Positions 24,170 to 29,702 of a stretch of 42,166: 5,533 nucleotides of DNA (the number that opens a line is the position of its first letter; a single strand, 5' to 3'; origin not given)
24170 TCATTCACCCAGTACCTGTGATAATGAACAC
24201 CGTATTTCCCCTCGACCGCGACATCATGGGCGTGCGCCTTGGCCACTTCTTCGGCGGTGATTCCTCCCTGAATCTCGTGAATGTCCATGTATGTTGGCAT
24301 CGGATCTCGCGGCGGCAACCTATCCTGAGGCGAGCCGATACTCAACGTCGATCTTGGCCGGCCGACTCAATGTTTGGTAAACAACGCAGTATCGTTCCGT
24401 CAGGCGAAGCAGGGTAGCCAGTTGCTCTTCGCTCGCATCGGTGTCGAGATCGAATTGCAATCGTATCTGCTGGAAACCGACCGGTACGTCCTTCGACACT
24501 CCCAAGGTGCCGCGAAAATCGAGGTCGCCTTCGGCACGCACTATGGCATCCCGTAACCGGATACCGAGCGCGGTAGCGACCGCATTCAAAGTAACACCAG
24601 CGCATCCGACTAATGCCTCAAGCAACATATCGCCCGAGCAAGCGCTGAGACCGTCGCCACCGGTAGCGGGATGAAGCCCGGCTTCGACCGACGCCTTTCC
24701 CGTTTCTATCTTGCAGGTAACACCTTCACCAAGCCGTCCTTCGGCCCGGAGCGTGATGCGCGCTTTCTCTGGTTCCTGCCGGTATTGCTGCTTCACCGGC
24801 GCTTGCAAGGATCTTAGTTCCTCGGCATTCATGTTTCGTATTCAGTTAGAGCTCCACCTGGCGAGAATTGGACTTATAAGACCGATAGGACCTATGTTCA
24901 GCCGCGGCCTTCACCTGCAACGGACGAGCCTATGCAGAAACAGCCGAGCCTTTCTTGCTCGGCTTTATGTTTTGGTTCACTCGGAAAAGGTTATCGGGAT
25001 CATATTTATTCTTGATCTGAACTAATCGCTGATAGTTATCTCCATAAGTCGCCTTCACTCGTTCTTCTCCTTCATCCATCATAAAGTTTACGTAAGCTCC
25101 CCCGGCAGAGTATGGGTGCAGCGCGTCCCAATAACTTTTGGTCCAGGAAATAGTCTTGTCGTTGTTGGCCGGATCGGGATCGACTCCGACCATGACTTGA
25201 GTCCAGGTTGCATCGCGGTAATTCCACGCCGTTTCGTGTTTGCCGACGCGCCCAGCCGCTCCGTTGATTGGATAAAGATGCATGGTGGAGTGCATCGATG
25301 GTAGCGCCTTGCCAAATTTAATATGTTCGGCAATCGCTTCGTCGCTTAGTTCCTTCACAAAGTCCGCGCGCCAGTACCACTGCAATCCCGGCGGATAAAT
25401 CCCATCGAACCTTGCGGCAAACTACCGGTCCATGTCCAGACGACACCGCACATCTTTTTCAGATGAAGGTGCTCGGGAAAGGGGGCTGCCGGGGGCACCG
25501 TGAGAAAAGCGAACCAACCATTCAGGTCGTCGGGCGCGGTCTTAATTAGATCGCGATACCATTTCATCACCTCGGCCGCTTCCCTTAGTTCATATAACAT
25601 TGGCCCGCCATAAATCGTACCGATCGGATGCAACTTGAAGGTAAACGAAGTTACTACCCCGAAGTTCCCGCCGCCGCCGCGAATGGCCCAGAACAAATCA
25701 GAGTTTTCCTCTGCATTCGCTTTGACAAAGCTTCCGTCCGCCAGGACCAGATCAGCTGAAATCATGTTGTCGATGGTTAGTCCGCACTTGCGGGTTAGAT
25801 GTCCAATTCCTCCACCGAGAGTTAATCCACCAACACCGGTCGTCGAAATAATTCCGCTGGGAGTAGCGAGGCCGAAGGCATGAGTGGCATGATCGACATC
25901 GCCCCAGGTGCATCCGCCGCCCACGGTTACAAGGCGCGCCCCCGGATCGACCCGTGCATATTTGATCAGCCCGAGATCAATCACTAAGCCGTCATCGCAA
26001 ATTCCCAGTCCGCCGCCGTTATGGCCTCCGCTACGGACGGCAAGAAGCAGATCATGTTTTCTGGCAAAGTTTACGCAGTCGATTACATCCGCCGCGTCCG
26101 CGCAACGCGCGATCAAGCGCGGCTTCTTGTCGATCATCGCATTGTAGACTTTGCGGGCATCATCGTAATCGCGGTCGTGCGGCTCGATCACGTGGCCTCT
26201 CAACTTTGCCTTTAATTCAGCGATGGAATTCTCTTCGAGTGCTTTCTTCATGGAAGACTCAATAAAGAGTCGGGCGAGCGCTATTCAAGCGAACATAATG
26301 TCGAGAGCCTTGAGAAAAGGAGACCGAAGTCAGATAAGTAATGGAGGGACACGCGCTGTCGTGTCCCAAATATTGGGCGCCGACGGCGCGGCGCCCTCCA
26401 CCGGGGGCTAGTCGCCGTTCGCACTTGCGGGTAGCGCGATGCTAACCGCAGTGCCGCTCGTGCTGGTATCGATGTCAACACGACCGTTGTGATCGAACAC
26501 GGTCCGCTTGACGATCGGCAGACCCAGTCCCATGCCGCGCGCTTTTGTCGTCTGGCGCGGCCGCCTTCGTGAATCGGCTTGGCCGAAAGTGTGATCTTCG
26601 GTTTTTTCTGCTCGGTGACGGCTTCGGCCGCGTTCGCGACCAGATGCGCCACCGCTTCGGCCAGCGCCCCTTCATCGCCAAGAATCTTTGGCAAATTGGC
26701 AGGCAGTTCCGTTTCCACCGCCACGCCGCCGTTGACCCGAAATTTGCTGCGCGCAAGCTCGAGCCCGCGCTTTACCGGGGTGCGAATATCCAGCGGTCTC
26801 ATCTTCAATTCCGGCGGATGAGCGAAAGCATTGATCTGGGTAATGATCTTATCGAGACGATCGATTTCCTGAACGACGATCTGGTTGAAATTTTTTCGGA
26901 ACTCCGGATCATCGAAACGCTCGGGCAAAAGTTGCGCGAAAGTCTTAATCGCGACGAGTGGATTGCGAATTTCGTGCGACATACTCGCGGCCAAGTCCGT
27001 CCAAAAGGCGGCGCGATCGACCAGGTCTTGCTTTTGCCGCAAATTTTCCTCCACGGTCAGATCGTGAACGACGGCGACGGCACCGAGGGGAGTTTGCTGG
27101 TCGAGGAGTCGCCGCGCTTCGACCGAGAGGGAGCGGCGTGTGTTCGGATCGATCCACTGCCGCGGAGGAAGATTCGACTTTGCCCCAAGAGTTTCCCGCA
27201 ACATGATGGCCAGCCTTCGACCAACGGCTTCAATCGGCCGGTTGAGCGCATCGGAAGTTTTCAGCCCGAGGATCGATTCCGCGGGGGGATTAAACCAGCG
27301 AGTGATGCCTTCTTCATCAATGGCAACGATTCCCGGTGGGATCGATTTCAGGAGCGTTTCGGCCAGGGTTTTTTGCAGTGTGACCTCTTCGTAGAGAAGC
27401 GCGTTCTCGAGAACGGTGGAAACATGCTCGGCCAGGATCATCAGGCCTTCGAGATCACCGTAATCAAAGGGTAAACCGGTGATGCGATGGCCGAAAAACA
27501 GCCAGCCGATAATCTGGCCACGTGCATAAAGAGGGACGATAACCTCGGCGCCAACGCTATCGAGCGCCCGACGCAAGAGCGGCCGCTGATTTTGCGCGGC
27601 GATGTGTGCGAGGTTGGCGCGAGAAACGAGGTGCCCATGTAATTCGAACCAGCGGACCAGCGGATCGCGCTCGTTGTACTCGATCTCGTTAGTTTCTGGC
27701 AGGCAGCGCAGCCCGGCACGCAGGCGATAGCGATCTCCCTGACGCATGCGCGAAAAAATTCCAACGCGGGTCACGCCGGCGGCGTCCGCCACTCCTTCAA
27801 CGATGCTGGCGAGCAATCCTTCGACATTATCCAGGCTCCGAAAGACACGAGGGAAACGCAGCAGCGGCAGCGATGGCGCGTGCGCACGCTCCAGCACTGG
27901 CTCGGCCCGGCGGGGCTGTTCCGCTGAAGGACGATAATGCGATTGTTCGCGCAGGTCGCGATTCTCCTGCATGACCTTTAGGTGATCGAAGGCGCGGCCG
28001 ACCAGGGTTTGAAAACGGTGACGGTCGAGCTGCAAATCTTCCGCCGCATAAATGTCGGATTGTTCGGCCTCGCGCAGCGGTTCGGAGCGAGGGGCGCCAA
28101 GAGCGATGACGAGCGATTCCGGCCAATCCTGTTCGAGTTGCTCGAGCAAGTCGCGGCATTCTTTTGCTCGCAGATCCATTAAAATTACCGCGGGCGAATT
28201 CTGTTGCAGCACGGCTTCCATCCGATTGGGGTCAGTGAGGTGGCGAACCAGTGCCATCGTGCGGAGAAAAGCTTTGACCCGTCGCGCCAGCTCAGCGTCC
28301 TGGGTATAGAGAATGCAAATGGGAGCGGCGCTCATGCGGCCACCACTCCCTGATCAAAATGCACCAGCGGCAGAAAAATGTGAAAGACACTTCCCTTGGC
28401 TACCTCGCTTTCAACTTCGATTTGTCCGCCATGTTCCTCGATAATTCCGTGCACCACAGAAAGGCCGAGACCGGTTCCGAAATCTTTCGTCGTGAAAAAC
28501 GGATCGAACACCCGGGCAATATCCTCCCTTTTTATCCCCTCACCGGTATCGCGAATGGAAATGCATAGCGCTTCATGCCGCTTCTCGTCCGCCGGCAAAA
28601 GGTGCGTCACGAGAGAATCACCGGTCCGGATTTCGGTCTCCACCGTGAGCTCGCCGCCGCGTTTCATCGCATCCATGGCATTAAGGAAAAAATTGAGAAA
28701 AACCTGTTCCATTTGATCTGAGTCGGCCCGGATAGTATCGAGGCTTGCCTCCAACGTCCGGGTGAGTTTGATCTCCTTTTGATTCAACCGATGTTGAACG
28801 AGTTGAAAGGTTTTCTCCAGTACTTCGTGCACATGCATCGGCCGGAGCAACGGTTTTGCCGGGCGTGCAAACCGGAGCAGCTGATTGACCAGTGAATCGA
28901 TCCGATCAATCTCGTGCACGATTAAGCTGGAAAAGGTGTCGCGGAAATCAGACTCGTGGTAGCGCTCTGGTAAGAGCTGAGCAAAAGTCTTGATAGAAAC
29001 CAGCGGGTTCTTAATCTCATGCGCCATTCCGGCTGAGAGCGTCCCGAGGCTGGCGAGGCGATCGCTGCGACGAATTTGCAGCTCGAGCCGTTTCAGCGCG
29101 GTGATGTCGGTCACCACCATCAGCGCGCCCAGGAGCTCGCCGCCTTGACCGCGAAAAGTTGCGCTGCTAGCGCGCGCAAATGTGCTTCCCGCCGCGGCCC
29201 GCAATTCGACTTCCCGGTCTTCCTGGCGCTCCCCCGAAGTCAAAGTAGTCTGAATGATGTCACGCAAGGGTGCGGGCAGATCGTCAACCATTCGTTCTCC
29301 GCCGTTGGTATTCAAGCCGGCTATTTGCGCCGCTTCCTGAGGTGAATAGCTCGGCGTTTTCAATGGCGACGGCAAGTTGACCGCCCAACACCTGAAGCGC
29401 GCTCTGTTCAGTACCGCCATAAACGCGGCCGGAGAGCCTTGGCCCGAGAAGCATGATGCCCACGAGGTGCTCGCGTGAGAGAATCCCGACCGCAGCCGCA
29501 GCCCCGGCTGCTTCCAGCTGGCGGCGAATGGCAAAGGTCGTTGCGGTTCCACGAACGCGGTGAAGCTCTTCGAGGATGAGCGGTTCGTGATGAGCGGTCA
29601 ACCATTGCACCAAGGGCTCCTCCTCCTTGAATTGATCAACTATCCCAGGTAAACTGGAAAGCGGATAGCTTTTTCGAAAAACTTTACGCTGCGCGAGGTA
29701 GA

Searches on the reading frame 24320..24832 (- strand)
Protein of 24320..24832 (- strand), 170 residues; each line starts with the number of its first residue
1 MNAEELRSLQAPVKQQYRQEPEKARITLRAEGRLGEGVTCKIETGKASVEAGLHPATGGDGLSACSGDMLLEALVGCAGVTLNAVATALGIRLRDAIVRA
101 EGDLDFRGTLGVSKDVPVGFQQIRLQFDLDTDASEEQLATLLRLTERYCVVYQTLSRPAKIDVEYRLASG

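Call 30: search_protein_families(library=ncbifam, proteins=[window:24320-24832:-], max_evalue=0.00001)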
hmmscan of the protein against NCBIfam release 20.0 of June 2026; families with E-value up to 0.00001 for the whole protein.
window:24320-24832:- (170 aa): 1 family
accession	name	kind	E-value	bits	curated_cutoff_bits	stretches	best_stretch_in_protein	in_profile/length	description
NF041052.1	OsmC_like_Se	domain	3.5e-11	43.2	95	1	70-165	46-140/144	OsmC-related (seleno)protein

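Call 73: search_protein_families(library=pfam, proteins=[window:24320-24832:-], max_evalue=0.001)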
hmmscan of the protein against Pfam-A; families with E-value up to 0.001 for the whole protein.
window:24320-24832:- (170 aa): 1 family
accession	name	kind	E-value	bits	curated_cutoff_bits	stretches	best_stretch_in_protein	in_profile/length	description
PF02566.24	OsmC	-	4.9e-19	69.1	27.5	1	60-164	2-100/100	OsmC-like protein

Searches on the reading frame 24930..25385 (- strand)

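Call 30: search_protein_families(library=ncbifam, proteins=[window:24930-25385:-], max_evalue=0.00001)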
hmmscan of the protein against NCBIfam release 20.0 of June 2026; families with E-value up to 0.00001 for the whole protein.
window:24930-25385:- (151 aa): 2 families
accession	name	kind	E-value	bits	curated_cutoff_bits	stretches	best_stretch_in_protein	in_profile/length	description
NF041226.1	BagK_FevA1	equivalog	2.1e-11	42.9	800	1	6-144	319-451/453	bagremycin/ferroverdin biosynthesis FAD-dependent oxygenase BagK/FevA1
NF041227.1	BagG_FevA2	exception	2.7e-10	39.5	850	1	11-143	328-454/455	bagremycin/ferroverdin biosynthesis FAD-dependent oxygenase BagG/FevA2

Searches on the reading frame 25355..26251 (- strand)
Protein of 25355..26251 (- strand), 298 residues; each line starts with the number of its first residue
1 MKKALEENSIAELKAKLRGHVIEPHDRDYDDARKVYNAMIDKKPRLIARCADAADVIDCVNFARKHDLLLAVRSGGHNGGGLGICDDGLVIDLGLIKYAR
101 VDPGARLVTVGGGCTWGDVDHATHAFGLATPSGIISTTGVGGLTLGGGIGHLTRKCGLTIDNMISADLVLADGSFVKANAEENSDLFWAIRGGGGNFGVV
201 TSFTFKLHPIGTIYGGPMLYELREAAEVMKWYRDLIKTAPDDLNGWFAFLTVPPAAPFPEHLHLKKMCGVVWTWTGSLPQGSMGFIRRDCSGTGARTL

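Call 7: search_protein_families(library=pfam, proteins=[window:25355-26251:-], max_evalue=0.001)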
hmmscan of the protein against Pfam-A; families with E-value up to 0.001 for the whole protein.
window:25355-26251:- (298 aa): 1 family
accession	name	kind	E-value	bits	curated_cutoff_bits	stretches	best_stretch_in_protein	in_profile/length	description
PF01565.28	FAD_binding_4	-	4.2e-29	101.5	26.4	1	44-178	1-138/139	FAD binding domain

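Call 30: search_protein_families(library=ncbifam, proteins=[window:25355-26251:-], max_evalue=0.00001)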
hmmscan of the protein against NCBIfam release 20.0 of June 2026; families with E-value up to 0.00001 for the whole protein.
window:25355-26251:- (298 aa): 5 families
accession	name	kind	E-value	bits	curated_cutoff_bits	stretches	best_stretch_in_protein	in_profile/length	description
NF041227.1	BagG_FevA2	exception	2.4e-58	197.9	850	1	3-281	5-281/455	bagremycin/ferroverdin biosynthesis FAD-dependent oxygenase BagG/FevA2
NF041226.1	BagK_FevA1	equivalog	2.1e-51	174.8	800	1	9-269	6-265/453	bagremycin/ferroverdin biosynthesis FAD-dependent oxygenase BagK/FevA1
TIGR01678.1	FAD_lactone_ox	subfamily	1.2e-10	40.9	396.8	1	51-209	22-180/438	sugar 1,4-lactone oxidase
TIGR01679.1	bact_FAD_ox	subfamily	7.7e-09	34.9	292.25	1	42-208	10-173/419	FAD-linked oxidoreductase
NF053785.1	DcplphribOxDprE1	equivalog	1.1e-07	31.5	500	1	86-234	56-207/449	decaprenylphosphoryl-beta-D-ribose oxidase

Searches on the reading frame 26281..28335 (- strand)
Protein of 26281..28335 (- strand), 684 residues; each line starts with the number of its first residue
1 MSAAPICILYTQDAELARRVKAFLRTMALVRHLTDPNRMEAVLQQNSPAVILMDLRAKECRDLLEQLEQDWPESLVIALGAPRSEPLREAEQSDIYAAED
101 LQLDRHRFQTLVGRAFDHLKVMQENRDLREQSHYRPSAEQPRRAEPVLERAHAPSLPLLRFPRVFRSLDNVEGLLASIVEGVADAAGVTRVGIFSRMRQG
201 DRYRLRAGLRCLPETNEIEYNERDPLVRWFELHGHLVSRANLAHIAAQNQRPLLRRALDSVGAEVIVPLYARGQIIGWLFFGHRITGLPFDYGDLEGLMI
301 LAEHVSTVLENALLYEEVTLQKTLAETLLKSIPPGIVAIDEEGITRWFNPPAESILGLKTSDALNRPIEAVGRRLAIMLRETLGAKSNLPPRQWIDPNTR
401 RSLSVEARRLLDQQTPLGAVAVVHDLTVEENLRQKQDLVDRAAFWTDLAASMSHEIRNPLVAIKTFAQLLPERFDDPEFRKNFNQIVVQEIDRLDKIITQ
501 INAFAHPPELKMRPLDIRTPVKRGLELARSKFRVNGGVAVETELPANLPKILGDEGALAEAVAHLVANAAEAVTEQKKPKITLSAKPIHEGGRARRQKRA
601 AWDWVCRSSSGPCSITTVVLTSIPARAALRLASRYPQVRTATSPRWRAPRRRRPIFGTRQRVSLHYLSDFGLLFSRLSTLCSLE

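Call 7: search_protein_families(library=pfam, proteins=[window:26281-28335:-], max_evalue=0.001)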
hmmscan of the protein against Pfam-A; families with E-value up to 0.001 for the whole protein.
window:26281-28335:- (684 aa): 6 families
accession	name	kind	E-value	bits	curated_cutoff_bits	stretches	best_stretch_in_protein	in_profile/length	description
PF00512.31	HisKA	-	8.7e-13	48.6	26.9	1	446-505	3-61/66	His Kinase A (phospho-acceptor) domain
PF00989.32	PAS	-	1.1e-06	29.1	22.6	1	326-370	4-48/113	PAS fold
PF13185.12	GAF_2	-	5.6e-06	27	28.6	1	171-310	4-136/136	GAF domain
PF13492.12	GAF_3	-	1.1e-05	26.3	27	1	171-311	2-129/129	GAF domain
PF01590.32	GAF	-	0.00019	22.4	22.4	1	171-308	2-132/133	GAF domain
PF08448.16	PAS_4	-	0.00022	21.8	23.1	0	329-429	1-108/110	PAS fold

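Call 30: search_protein_families(library=ncbifam, proteins=[window:26281-28335:-], max_evalue=0.00001)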
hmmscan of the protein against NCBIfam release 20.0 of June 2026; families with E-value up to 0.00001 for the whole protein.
window:26281-28335:- (684 aa): 20 families
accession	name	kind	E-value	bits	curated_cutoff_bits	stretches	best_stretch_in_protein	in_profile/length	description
NF008468.0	PRK11360.1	equivalog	5.3e-44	150.6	646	1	316-582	261-531/616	two-component system sensor histidine kinase AtoS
NF046044.1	PnpS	equivalog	5.7e-21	75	400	1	315-583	47-311/390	two-component system histidine kinase PnpS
NF007688.0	PRK10364.1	equivalog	6.2e-19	68.1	479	1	431-585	230-377/460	two-component system sensor histidine kinase ZraS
TIGR02966.1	phoR_proteo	equivalog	1.8e-17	63.4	334.2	1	326-584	9-256/333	phosphate regulon sensor histidine kinase PhoR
NF045911.1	TCSHisKinNblS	equivalog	7e-13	47.8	1000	1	315-590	258-535/621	two-component system sensor histidine kinase NblS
NF008293.1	PRK11073.1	equivalog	1.1e-12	47.8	240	1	322-588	6-267/349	nitrogen regulation protein NR(II)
NF047466.1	hybrid_RR_LvrB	exception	1.7e-12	47.2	500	1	426-578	137-284/377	hybrid histidine kinase/response regulator LvrB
NF047496.1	HK_LIC11548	equivalog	1.6e-10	40.4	750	1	439-580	354-497/589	LIC_11548 family sensor histidine kinase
NF033092.0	HK_WalK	equivalog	2.2e-10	39.8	725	1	325-501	260-429/594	cell wall metabolism sensor histidine kinase WalK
NF053867.1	SprKinKinDBac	equivalog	2.1e-09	36.4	775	1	446-509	287-349/500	sporulation kinase KinD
NF058527.1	HistKinChvGCaul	equivalog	5.2e-09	35.4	740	1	438-585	299-450/535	two-component sensor histidine kinase ChvG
NF008312.0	PRK11100.1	equivalog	1.4e-08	34.1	356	1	445-585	256-395/477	two-component system sensor histidine kinase CreC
TIGR02916.1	PEP_his_kin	equivalog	2.1e-08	33.2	300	0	159-319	308-467/679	XrtA/PEP-CTERM system histidine kinase PrsK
NF047794.1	HisKinPtgB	equivalog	4.5e-08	31.8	1000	1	421-584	415-580/656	two-component system sensor histidine kinase PgtB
NF046026.1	HisKinCckACaul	equivalog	9e-07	27.4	1000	1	427-587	288-443/678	cell cycle histidine kinase CckA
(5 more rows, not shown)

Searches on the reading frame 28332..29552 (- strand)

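Call 7: search_protein_families(library=pfam, proteins=[window:28332-29552:-], max_evalue=0.001)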
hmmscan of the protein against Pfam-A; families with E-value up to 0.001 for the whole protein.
window:28332-29552:- (406 aa): 2 families
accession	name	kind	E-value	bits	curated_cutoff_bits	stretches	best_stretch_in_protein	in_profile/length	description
PF02518.31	HATPase_c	-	7.5e-25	88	26.4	1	277-396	2-109/111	Histidine kinase-, DNA gyrase B-, and HSP90-like ATPase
PF00512.31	HisKA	-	1.6e-14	54.1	26.9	1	169-231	2-63/66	His Kinase A (phospho-acceptor) domain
